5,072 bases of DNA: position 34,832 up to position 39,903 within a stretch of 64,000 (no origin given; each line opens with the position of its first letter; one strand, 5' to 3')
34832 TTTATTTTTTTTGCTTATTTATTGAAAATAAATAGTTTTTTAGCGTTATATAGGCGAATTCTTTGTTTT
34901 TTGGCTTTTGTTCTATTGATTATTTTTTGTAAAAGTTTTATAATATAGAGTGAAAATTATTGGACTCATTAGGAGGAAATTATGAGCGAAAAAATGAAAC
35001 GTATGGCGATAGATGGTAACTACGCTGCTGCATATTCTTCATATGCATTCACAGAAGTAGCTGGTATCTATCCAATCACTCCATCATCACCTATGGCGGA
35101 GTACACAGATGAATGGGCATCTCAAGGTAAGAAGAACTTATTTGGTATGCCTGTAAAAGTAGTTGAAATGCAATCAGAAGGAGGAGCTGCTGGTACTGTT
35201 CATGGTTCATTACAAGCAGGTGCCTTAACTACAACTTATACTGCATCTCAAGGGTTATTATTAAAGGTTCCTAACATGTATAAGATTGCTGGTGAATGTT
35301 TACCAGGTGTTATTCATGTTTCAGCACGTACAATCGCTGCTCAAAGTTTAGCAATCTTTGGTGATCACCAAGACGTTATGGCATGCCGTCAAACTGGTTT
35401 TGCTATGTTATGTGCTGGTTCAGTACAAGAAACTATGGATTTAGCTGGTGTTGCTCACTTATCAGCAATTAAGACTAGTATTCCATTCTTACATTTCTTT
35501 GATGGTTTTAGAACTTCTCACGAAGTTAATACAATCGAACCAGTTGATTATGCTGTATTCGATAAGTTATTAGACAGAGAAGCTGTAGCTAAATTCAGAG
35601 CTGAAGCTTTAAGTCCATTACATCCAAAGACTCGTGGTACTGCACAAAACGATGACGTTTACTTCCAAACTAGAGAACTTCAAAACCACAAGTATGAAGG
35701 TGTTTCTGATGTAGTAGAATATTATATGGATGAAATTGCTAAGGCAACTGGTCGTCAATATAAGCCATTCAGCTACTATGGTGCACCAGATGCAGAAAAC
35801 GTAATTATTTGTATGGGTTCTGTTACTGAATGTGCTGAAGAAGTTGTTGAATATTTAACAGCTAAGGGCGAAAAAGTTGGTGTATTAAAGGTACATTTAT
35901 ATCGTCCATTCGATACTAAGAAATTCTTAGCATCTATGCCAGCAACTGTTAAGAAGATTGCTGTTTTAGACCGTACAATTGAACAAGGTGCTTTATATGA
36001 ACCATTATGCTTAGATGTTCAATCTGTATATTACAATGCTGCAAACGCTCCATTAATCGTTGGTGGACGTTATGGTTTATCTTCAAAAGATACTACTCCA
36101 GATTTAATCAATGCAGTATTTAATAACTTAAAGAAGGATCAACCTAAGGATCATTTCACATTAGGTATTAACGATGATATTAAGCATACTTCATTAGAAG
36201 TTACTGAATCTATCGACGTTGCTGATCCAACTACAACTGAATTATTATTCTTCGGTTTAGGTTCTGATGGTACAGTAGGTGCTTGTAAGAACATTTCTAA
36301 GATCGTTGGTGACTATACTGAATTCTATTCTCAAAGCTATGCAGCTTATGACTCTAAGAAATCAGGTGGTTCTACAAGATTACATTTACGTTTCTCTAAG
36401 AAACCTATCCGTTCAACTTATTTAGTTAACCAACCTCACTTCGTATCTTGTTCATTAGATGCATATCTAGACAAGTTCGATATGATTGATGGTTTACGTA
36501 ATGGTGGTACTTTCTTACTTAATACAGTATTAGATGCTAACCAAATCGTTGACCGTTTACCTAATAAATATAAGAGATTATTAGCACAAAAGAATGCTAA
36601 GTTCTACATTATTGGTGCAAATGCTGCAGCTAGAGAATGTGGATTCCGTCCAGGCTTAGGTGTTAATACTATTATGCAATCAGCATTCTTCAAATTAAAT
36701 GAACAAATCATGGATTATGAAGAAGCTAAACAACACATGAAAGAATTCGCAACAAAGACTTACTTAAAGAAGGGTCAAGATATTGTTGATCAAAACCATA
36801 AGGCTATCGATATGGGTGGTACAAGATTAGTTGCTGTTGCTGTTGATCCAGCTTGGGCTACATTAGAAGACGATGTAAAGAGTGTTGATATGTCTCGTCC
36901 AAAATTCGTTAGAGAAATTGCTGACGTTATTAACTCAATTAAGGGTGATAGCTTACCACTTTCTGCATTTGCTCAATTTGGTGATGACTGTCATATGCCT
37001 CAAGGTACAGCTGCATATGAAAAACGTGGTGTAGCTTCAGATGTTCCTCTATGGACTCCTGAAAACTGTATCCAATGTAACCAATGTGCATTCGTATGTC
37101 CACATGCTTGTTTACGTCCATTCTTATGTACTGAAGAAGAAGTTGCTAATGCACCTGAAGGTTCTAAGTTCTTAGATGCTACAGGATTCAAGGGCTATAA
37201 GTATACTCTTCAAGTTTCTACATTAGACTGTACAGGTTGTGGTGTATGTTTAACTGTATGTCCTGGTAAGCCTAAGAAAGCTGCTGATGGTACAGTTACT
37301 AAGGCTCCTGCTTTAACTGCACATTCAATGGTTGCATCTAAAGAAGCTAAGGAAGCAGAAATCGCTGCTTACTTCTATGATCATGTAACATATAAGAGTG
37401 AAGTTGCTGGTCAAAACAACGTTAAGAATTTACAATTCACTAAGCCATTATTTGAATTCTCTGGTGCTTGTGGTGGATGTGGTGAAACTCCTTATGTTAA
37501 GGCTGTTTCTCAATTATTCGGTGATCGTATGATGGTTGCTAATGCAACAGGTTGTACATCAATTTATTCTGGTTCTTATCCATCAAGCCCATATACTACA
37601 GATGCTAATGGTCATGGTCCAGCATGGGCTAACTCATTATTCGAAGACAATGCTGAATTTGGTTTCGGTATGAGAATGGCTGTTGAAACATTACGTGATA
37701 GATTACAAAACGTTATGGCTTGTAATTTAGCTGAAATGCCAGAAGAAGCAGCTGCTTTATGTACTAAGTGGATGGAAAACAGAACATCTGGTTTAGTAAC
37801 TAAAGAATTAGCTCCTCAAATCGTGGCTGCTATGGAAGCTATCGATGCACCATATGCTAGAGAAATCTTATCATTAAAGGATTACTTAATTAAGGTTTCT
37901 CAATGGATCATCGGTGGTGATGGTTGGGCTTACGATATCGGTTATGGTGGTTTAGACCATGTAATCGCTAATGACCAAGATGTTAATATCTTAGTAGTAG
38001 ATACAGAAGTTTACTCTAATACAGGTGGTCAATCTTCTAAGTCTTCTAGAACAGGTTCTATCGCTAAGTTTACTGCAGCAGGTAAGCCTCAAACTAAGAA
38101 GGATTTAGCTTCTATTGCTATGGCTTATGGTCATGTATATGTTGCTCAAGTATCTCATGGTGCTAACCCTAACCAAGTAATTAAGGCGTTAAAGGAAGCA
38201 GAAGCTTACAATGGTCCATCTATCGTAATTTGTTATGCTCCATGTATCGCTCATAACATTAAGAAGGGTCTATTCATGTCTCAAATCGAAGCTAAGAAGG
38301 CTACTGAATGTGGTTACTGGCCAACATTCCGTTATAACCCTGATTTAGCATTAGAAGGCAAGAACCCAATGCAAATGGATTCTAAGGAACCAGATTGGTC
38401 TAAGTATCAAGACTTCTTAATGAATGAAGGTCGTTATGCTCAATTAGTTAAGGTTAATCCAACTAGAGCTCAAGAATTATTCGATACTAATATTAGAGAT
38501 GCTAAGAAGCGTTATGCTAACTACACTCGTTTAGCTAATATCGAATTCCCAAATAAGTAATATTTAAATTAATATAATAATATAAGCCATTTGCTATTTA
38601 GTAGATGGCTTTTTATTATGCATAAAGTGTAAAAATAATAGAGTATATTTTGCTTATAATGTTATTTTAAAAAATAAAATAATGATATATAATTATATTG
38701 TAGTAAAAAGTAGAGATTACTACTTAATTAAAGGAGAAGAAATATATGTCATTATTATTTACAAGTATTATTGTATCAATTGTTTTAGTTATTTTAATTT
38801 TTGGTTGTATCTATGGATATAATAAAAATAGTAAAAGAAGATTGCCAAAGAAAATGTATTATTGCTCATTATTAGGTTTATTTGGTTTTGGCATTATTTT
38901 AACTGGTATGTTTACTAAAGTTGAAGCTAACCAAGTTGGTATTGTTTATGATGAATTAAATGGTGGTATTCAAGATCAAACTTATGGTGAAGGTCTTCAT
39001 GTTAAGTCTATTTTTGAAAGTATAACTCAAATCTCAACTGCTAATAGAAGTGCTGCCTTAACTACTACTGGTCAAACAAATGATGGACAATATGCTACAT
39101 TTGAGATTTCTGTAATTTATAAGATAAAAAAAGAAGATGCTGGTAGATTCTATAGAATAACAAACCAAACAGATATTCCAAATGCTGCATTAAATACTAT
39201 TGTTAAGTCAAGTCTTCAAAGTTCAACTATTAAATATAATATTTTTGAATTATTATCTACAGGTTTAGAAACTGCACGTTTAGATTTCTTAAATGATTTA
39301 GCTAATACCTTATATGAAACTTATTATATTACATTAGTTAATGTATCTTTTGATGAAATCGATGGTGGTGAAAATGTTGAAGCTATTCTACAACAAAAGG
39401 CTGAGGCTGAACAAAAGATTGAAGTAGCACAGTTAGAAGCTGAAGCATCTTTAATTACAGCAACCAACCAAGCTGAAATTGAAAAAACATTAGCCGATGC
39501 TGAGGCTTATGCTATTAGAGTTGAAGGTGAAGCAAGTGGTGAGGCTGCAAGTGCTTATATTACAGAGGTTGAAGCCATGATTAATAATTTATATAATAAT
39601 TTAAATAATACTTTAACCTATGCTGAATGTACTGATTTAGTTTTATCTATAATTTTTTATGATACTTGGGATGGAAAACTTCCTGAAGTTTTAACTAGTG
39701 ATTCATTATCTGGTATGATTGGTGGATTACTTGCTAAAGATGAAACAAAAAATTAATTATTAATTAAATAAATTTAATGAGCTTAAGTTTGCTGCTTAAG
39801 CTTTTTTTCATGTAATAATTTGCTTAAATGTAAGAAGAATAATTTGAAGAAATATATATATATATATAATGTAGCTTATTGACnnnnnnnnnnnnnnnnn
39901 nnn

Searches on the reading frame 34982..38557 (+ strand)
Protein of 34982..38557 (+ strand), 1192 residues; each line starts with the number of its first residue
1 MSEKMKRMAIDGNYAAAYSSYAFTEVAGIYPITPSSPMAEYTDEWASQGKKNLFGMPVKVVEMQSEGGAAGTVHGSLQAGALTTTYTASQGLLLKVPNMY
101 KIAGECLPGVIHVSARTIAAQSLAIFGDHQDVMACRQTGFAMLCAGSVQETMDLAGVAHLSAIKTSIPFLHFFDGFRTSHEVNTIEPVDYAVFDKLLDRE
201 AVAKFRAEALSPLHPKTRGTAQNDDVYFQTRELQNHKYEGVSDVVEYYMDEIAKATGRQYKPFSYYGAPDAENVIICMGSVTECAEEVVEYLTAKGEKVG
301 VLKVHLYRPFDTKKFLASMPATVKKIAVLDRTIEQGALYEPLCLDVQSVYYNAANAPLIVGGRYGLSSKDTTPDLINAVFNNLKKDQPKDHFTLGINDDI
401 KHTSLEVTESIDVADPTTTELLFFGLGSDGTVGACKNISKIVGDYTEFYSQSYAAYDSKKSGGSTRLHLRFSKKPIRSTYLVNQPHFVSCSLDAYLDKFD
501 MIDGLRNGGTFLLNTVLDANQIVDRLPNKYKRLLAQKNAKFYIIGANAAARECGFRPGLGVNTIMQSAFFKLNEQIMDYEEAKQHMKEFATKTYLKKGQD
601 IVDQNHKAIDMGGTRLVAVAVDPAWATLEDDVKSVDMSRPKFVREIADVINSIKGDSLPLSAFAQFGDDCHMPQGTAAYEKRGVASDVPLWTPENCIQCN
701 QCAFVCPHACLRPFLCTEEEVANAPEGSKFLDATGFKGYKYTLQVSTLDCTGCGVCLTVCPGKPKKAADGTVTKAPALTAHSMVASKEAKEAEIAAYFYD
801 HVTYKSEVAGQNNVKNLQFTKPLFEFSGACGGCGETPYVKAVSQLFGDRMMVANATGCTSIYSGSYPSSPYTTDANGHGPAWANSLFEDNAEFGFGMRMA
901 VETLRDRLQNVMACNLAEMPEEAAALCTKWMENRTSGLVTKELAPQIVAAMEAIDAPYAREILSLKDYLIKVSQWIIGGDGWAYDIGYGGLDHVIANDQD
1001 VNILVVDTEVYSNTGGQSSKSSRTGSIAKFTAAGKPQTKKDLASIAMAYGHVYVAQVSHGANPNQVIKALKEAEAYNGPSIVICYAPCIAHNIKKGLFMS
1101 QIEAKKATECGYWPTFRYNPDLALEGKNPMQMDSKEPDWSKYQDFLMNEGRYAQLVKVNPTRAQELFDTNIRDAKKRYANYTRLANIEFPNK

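Call 85: search_protein_families(library=pfam, proteins=[window:34982-38557:+], max_evalue=0.00001)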
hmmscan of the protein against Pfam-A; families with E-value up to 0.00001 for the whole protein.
window:34982-38557:+ (1192 aa): 7 families
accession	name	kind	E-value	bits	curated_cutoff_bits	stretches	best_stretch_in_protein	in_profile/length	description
PF01855.24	POR_N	-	3.3e-74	250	27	1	24-249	7-230/231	Pyruvate flavodoxin/ferredoxin oxidoreductase, thiamine diP-bdg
PF01558.24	POR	-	1.8e-25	90.5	27.4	1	427-612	1-171/173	Pyruvate ferredoxin/flavodoxin oxidoreductase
PF10371.14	EKR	-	1.1e-15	57.7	27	1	633-685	6-55/55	Domain of unknown function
PF17147.9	PFOR_II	-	1.2e-15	58.1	27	1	271-362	1-88/102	Pyruvate:ferredoxin oxidoreductase core domain II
PF02775.26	TPP_enzyme_C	-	2e-11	44.3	21.9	1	975-1083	50-150/151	Thiamine pyrophosphate enzyme, C-terminal TPP binding domain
PF12838.12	Fer4_7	-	1.1e-06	29.4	27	1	695-761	1-49/52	4Fe-4S dicluster domain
PF13484.11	Fer4_16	-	3.3e-06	28.2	30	0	695-761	1-64/66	4Fe-4S double cluster binding domain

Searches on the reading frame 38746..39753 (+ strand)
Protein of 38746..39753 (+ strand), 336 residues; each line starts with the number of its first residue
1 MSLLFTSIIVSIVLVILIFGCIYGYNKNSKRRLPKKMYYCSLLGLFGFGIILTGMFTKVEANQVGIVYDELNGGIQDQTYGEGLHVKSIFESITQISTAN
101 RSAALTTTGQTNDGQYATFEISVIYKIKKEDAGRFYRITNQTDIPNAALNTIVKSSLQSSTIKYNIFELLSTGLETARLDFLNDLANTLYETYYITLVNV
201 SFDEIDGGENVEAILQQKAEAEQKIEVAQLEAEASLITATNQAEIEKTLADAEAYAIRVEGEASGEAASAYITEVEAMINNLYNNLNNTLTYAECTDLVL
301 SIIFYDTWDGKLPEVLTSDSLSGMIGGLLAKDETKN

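Call 20: search_protein_families(library=pfam, proteins=[window:38746-39753:+], max_evalue=0.1)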
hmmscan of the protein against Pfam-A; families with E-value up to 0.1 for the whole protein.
window:38746-39753:+ (336 aa): 2 families
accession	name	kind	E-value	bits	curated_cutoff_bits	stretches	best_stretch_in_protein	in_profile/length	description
PF01145.31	Band_7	-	7.9e-21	75.3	23.6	1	58-234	2-174/176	SPFH domain / Band 7 family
PF12127.13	FloA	-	0.013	15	34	1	197-271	210-284/314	Flotillin-like protein FloA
